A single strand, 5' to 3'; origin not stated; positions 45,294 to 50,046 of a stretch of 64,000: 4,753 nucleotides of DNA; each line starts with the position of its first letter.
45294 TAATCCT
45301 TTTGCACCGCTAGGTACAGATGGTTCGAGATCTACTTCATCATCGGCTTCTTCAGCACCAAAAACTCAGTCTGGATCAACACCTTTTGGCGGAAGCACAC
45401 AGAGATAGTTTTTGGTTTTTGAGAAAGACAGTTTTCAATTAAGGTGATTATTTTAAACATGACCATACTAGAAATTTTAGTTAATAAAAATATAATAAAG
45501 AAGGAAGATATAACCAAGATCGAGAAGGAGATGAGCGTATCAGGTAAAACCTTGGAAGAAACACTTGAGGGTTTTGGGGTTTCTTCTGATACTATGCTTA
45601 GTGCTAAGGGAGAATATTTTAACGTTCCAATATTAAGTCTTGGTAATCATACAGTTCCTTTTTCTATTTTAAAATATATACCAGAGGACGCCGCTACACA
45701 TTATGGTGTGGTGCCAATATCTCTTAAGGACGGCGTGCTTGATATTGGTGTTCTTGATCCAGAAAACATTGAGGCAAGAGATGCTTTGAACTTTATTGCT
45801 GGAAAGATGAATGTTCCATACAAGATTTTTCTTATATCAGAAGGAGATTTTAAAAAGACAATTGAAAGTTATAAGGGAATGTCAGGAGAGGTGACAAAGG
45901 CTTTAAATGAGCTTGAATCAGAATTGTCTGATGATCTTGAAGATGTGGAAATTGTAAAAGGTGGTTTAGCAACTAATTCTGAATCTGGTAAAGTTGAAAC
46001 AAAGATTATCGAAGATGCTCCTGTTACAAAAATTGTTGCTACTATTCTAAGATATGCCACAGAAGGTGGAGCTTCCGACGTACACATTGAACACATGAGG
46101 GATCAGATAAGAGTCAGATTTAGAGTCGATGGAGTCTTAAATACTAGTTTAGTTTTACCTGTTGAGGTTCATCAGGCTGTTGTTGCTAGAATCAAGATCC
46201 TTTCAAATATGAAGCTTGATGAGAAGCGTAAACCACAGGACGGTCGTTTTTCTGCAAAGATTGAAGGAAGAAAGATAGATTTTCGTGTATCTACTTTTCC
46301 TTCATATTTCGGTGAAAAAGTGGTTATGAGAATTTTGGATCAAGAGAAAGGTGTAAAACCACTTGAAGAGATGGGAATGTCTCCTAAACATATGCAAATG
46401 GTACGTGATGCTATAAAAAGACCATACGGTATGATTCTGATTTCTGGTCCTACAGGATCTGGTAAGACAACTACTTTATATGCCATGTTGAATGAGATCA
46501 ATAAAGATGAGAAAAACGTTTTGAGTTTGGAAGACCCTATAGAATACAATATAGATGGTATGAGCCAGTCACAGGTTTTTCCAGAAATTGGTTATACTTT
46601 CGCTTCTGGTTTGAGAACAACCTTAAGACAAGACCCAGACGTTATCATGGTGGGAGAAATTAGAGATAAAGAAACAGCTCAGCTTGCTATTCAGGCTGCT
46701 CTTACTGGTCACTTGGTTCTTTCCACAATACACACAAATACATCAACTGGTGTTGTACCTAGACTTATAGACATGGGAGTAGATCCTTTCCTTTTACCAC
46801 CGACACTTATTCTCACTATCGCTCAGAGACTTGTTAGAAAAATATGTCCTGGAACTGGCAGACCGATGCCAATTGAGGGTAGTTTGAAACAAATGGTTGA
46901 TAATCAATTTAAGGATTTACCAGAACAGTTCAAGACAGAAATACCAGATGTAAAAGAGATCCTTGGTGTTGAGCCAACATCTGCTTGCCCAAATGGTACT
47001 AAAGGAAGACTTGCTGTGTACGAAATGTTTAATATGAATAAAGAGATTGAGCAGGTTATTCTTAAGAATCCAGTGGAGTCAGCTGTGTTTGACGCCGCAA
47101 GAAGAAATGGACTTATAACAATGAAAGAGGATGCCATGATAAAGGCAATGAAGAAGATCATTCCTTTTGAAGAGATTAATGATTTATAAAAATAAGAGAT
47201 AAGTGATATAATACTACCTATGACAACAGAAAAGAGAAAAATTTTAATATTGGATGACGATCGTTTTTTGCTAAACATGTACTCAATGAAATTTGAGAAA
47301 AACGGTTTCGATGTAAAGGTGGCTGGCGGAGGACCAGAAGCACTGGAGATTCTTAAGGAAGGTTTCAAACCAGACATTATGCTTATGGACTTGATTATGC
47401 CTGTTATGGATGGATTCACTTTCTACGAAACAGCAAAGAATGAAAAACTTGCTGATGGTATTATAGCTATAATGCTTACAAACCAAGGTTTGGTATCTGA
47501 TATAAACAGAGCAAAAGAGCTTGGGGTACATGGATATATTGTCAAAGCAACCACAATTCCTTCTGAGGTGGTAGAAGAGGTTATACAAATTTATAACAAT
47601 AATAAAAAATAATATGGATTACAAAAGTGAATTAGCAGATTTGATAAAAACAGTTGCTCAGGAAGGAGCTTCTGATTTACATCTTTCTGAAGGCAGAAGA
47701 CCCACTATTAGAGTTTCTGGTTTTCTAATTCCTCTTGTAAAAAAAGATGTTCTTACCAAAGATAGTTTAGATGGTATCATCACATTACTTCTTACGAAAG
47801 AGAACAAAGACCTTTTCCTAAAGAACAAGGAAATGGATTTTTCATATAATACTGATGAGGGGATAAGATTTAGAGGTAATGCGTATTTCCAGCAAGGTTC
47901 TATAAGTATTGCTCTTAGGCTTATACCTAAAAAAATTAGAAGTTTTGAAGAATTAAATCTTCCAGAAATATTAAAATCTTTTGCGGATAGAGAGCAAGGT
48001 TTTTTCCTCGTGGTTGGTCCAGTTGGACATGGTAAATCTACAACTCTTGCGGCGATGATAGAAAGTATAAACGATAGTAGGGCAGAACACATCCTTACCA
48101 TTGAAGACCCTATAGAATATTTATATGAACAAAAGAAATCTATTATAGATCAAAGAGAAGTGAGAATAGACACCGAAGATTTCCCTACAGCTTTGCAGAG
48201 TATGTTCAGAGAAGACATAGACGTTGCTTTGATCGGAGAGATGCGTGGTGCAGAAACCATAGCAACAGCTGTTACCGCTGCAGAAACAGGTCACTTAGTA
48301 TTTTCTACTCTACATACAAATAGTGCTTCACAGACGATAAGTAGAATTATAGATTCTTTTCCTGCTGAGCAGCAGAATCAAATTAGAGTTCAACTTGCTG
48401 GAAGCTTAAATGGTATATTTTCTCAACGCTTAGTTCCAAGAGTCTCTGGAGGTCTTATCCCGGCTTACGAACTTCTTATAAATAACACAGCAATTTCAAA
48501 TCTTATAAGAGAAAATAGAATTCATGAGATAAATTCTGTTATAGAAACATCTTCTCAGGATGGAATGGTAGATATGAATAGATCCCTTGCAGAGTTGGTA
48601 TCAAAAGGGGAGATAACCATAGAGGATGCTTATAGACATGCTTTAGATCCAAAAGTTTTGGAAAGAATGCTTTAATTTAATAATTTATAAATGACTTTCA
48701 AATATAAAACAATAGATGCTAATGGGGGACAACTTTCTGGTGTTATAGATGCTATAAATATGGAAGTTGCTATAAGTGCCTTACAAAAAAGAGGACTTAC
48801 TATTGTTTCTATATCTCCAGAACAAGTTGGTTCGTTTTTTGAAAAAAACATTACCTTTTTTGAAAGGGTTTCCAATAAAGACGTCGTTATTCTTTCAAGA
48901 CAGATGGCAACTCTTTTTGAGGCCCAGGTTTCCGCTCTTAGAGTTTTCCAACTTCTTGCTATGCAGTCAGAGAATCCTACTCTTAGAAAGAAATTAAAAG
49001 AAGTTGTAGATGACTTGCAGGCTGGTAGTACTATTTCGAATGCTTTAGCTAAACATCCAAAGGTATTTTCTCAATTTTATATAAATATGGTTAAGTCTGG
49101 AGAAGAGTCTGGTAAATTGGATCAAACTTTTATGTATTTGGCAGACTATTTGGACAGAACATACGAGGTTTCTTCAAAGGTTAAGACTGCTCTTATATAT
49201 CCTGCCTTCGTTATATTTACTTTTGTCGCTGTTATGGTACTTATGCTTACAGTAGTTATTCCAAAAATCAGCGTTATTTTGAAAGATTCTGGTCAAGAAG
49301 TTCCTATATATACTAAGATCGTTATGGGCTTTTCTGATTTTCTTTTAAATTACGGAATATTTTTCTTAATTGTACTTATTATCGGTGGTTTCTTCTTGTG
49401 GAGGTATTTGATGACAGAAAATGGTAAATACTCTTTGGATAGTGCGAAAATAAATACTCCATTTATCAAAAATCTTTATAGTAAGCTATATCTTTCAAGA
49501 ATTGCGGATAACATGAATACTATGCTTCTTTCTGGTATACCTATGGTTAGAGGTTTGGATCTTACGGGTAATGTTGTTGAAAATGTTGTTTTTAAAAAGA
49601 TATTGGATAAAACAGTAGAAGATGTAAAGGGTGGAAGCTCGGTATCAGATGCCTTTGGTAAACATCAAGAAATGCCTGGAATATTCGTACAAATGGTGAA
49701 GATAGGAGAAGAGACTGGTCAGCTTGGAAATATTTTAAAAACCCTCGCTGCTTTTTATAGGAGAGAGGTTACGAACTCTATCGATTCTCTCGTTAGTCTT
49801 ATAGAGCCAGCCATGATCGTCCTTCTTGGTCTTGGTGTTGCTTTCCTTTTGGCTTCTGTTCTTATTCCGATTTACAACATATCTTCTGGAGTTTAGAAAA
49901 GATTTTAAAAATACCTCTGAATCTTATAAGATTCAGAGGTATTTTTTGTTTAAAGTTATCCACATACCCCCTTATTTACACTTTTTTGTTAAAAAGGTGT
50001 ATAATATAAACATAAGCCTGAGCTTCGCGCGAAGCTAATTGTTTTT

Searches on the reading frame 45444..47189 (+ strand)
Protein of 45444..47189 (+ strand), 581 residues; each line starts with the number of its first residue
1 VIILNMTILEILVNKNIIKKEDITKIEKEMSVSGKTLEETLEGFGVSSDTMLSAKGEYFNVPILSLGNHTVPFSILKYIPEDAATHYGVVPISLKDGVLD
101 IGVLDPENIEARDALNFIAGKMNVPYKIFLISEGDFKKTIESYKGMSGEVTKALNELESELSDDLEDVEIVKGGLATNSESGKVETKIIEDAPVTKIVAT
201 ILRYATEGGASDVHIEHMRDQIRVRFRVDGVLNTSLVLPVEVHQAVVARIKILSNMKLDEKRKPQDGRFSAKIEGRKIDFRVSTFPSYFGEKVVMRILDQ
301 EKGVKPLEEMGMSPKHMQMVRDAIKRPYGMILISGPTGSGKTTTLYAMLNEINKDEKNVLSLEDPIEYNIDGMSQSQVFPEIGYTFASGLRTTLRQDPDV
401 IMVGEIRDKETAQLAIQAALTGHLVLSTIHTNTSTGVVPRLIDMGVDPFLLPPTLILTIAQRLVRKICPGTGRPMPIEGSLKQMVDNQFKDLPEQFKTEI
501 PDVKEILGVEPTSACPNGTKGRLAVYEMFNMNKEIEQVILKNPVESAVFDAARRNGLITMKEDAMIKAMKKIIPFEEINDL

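Call 9: search_protein_families(library=pfam, proteins=[window:45444-47189:+], max_evalue=0.01)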
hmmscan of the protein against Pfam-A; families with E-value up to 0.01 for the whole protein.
window:45444-47189:+ (581 aa): 14 families
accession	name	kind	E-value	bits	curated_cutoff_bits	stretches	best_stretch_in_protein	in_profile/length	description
PF00437.27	T2SSE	-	7e-118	393.9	24.9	1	190-578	4-368/370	Type II/IV secretion system protein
PF05157.20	MshEN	-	6.2e-15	55.4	23.1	1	59-147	1-87/90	MshEN domain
PF25199.1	nSTAND_NTPase5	-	0.00014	22.1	34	1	325-369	38-83/145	Novel STAND NTPase 5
PF13191.12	AAA_16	-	0.00057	20.9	32.6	1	324-360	21-55/167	AAA ATPase domain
PF20720.3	nSTAND3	-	0.00061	20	27.2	1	328-366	17-55/155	Novel STAND NTPase 3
PF13401.12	AAA_22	-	0.0011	19.7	27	1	328-392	5-64/130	AAA domain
PF13173.12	AAA_14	-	0.0017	18.8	27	1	330-417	4-82/129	AAA domain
PF13476.12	AAA_23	-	0.0019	19.3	27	1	329-348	20-39/201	AAA domain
PF04851.21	ResIII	-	0.0026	18.1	22.5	1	322-364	17-61/164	Type III restriction enzyme, res subunit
PF00005.33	ABC_tran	-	0.0027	18.7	25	1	330-387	13-66/137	ABC transporter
PF13604.12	AAA_30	-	0.0027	17.9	27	1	316-360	6-50/191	AAA domain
PF13086.12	AAA_11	-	0.0034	17.6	27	1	320-357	10-53/257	AAA domain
PF02492.25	cobW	-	0.0051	16.9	20.7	0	331-373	3-45/180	CobW/HypB/UreG, nucleotide-binding domain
PF13555.12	AAA_29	-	0.0074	16.5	27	0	327-348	21-42/61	P-loop containing region of AAA domain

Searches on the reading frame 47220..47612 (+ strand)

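Call 9: search_protein_families(library=pfam, proteins=[window:47220-47612:+], max_evalue=0.01)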
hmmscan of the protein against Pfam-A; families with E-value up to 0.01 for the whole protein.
window:47220-47612:+ (130 aa): 1 family
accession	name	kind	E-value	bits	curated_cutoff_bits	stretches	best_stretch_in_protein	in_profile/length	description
PF00072.30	Response_reg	-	2.3e-18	66.8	30.2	1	8-112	1-102/111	Response regulator receiver domain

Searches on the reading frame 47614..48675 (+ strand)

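Call 9: search_protein_families(library=pfam, proteins=[window:47614-48675:+], max_evalue=0.01)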
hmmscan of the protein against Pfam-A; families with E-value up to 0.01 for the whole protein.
window:47614-48675:+ (353 aa): 8 families
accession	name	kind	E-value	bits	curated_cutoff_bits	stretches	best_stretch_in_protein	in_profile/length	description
PF00437.27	T2SSE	-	2.4e-41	142.1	24.9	1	9-277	14-281/370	Type II/IV secretion system protein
PF25199.1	nSTAND_NTPase5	-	0.00036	20.8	34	1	122-174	35-87/145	Novel STAND NTPase 5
PF13401.12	AAA_22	-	0.0013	19.5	27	1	126-157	3-37/130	AAA domain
PF04851.21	ResIII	-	0.002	18.5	22.5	1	110-235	6-136/164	Type III restriction enzyme, res subunit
PF13191.12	AAA_16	-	0.0027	18.6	32.6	1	119-178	15-73/167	AAA ATPase domain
PF13086.12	AAA_11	-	0.0038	17.5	27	0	123-161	12-56/257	AAA domain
PF13476.12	AAA_23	-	0.0052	17.9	27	0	106-148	5-39/201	AAA domain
PF00009.33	GTP_EFTU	-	0.0091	16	26.5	0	131-158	6-33/188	Elongation factor Tu GTP binding domain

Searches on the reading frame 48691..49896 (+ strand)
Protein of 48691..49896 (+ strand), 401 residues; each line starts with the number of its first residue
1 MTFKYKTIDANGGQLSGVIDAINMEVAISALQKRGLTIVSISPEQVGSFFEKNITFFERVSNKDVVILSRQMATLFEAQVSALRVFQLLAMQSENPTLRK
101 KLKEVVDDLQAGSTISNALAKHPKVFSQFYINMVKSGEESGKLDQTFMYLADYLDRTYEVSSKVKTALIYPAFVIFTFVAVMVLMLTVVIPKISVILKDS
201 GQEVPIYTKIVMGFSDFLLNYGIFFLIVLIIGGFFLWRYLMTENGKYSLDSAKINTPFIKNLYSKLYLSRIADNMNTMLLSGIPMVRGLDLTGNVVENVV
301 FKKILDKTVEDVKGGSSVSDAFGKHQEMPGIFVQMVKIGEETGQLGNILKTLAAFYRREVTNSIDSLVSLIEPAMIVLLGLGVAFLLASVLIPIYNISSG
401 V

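Call 9: search_protein_families(library=pfam, proteins=[window:48691-49896:+], max_evalue=0.01)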
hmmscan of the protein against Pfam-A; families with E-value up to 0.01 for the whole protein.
window:48691-49896:+ (401 aa): 1 family
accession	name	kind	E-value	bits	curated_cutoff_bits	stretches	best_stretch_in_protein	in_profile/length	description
PF00482.28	T2SSF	-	6.1e-59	197.9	25.2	2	69-191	2-125/125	Type II secretion system (T2SS), protein F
